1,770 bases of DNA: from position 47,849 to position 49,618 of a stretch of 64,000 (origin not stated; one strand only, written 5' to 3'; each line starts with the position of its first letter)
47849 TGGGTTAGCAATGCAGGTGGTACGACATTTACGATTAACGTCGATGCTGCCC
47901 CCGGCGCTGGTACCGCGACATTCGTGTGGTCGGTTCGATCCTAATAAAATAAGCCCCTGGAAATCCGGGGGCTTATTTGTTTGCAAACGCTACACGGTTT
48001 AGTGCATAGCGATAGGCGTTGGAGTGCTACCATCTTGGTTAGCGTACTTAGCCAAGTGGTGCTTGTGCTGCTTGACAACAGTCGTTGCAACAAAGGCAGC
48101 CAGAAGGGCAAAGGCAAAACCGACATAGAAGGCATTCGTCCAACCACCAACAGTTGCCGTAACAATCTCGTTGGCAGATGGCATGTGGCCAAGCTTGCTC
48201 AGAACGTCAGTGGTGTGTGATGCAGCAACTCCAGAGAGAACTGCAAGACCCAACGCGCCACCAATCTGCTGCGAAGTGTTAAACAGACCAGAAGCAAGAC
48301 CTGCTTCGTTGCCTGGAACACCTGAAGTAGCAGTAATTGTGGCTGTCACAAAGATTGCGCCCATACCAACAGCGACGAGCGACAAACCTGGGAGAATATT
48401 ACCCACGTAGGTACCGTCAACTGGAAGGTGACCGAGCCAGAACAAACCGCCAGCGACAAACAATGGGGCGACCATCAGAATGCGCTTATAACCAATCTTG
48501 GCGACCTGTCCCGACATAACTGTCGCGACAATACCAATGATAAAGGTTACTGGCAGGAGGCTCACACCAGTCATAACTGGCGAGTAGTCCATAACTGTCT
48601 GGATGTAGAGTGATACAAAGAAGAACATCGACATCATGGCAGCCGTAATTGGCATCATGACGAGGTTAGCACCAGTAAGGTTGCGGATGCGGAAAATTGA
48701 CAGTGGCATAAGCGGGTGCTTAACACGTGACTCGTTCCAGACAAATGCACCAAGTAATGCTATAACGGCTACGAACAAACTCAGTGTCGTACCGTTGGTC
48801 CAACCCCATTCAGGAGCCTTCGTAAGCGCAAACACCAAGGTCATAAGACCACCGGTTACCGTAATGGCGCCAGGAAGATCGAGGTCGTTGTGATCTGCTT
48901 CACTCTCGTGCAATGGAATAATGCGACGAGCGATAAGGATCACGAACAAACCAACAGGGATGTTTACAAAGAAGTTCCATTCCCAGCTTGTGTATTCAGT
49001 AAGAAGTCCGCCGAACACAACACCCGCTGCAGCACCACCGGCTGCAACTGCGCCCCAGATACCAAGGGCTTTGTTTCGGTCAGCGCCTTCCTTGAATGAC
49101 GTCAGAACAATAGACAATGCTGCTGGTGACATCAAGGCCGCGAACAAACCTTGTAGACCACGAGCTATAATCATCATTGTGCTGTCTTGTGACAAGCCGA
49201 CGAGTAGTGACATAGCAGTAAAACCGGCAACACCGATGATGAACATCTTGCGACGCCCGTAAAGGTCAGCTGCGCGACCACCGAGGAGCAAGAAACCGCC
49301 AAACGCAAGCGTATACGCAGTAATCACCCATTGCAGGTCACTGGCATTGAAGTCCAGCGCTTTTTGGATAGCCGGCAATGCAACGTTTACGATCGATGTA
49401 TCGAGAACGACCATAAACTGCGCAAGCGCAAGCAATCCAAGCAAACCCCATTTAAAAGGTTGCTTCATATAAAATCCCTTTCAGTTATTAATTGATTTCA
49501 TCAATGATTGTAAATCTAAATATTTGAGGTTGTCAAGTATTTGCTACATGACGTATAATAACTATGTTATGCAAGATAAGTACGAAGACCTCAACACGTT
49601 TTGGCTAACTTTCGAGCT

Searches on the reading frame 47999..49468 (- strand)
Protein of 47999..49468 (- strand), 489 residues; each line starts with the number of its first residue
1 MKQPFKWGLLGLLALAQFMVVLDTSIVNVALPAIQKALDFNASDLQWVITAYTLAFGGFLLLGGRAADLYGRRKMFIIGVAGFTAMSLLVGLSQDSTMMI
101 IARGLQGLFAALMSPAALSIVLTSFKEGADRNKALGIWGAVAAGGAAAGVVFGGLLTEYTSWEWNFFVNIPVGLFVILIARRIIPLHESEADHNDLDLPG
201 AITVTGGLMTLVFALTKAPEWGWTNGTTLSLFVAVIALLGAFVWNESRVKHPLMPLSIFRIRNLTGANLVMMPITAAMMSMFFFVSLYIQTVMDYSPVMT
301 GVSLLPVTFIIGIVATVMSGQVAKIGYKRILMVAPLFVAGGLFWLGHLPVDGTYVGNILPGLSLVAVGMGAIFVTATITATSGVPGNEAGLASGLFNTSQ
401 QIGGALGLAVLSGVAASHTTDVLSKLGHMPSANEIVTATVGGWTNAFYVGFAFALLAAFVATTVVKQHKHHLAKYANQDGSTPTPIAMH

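Call 17: search_protein_families(library=pfam, proteins=[window:47999-49468:-], max_evalue=0.01)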
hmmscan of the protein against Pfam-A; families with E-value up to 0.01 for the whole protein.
window:47999-49468:- (489 aa): 1 family
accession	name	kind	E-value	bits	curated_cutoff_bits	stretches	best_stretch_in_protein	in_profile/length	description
PF07690.21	MFS_1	-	5.5e-57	193.7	33.4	1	13-407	1-346/347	Major Facilitator Superfamily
